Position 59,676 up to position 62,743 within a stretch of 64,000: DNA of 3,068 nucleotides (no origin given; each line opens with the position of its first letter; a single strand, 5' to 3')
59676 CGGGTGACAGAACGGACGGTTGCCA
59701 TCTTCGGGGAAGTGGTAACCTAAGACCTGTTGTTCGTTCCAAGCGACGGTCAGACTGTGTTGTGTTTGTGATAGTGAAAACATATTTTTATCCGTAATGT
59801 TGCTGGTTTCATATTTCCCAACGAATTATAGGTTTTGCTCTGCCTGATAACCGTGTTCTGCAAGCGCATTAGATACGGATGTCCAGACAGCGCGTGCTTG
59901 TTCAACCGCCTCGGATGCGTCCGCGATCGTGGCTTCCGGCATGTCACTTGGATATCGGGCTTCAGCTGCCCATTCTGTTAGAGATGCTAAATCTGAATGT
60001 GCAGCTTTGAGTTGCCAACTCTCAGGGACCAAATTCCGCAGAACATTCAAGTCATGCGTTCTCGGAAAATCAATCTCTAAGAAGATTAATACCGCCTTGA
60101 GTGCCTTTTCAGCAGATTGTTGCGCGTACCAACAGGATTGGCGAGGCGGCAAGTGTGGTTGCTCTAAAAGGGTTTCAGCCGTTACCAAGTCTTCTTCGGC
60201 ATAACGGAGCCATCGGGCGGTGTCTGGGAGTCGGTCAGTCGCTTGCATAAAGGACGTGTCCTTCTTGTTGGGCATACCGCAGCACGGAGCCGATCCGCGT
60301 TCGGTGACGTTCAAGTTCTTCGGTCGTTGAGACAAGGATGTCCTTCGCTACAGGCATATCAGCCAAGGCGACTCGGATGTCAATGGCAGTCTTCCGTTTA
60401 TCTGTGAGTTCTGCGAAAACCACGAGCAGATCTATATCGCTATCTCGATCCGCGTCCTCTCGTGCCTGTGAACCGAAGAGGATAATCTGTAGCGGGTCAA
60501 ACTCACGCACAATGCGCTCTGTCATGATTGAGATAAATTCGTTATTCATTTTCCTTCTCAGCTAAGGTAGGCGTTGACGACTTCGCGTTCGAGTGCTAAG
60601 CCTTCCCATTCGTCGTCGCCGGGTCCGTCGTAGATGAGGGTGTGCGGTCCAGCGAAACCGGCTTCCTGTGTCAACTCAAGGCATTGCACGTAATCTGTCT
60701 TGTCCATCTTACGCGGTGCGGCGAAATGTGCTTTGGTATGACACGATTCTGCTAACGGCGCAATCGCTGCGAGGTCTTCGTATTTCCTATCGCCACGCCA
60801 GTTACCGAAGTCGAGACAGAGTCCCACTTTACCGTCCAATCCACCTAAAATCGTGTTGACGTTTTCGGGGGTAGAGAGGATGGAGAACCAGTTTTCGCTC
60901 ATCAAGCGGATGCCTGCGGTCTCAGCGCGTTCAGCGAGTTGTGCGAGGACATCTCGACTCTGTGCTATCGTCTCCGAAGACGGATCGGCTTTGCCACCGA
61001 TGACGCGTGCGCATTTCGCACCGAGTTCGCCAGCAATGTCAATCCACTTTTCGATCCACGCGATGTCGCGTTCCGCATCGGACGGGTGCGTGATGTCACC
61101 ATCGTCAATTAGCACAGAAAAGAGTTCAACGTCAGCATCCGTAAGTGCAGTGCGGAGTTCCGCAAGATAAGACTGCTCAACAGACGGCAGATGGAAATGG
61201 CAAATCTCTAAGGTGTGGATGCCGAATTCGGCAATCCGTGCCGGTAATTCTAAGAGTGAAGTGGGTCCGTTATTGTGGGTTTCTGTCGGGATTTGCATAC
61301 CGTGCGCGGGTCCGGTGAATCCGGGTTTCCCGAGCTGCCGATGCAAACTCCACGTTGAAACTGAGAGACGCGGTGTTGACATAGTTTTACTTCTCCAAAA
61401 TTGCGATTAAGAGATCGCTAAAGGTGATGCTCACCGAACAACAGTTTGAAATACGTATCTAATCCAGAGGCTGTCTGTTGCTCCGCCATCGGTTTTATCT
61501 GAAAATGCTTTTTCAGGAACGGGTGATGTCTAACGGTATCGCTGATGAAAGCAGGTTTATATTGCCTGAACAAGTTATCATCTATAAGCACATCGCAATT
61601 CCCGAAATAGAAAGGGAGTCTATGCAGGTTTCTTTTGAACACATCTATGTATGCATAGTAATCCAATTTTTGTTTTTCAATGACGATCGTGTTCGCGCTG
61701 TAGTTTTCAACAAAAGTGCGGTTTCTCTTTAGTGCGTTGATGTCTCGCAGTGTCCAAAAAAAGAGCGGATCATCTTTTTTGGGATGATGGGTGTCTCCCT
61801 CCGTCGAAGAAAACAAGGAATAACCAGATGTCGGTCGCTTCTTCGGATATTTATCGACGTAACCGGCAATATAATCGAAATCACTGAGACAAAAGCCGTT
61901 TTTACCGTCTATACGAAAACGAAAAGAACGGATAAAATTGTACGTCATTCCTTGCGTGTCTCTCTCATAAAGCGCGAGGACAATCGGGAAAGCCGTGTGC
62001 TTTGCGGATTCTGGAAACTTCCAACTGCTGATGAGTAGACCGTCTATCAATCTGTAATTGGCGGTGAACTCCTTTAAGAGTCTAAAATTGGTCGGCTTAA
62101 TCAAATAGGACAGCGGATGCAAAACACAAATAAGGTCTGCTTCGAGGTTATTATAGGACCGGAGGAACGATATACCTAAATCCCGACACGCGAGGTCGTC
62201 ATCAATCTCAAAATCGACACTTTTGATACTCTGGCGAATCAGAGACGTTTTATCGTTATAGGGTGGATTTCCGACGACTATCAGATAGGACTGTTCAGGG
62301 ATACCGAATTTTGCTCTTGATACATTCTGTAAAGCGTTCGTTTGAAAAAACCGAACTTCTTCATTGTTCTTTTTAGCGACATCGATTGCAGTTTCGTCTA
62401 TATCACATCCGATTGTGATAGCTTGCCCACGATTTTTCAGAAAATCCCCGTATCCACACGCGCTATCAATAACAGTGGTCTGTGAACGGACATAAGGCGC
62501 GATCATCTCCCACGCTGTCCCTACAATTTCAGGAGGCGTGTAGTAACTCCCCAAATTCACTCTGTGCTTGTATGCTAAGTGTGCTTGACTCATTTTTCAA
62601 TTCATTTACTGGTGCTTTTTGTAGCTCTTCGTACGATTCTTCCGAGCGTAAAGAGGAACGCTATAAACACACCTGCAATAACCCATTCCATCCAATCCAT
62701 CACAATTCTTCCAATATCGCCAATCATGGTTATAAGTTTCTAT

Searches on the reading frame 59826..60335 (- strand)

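Call 48: search_protein_families(library=pfam, proteins=[window:59826-60335:-], max_evalue=0.01)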
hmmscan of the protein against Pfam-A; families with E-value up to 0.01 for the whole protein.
window:59826-60335:- (169 aa): 1 family
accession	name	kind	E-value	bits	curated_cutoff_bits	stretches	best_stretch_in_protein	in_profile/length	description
PF05168.19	HEPN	-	8e-22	78.1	22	1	41-154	3-114/117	HEPN domain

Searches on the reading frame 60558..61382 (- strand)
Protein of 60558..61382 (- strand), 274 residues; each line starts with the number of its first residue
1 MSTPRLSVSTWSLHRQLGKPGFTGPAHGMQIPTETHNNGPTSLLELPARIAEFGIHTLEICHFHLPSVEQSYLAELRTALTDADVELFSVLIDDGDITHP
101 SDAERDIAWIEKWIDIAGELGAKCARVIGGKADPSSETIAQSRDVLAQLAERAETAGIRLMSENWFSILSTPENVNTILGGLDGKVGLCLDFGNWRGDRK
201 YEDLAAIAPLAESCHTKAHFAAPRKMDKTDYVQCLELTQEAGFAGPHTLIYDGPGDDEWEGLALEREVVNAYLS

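Call 48: search_protein_families(library=pfam, proteins=[window:60558-61382:-], max_evalue=0.01)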
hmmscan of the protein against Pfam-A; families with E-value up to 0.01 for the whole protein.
window:60558-61382:- (274 aa): 1 family
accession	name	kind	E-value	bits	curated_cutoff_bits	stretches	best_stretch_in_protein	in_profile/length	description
PF01261.30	AP_endonuc_2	-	1.5e-20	74.4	31.1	1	48-206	2-175/249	Xylose isomerase-like TIM barrel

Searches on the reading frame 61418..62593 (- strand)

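Call 48: search_protein_families(library=pfam, proteins=[window:61418-62593:-], max_evalue=0.01)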
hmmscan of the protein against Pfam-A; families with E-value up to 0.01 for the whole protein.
window:61418-62593:- (391 aa): 6 families
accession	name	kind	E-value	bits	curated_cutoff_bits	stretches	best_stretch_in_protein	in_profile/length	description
PF02384.22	N6_Mtase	-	1.3e-05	25.2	20.4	1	7-115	18-138/311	N-6 DNA Methylase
PF01170.24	UPF0020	-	7.3e-05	23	22.3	1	56-116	75-135/197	RMKL-like, methyltransferase domain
PF05175.20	MTS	-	0.00018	21.6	23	1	38-117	32-113/170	Methyltransferase small domain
PF13649.12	Methyltransf_25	-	0.00022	22.3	27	1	41-89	1-57/97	Methyltransferase domain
PF13847.12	Methyltransf_31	-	0.001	19.2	27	1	37-80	3-51/145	Methyltransferase domain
PF07669.17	Eco57I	-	0.0011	19.5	25.3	1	73-176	56-149/171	Eco57I restriction-modification methylase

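Call 51: search_protein_families(library=padloc, proteins=[window:61418-62593:-], max_evalue=0.001)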
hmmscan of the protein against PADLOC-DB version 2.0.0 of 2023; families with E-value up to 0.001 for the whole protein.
window:61418-62593:- (391 aa): 9 families
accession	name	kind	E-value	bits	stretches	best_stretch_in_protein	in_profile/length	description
PDLC03275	MTase_II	-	1.1e-87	292.8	1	4-368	6-339/343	Type II methyltransferase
PDLC03311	MTase_II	-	2.4e-10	37.7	1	5-178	8-178/464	Type II methyltransferase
PDLC04134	mad2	-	1.4e-08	32.1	1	11-115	267-370/492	mads_2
PDLC03356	MTase_II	-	5.4e-07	26.8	1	9-120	105-220/545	Type II methyltransferase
PDLC03258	MTase_II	-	2.2e-06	25.1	1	5-116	13-116/366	Type II methyltransferase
PDLC03021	MTase_I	-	2.8e-05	21.2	1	13-59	162-206/491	Type I methyltransferase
PDLC03267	MTase_II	-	5.5e-05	20.3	1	13-120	13-124/539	Type II methyltransferase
PDLC03226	MTase_II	-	0.00041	17.1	1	12-118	14-144/579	Type II methyltransferase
PDLC03318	MTase_II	-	0.00066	16.1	1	11-54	340-381/723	Type II methyltransferase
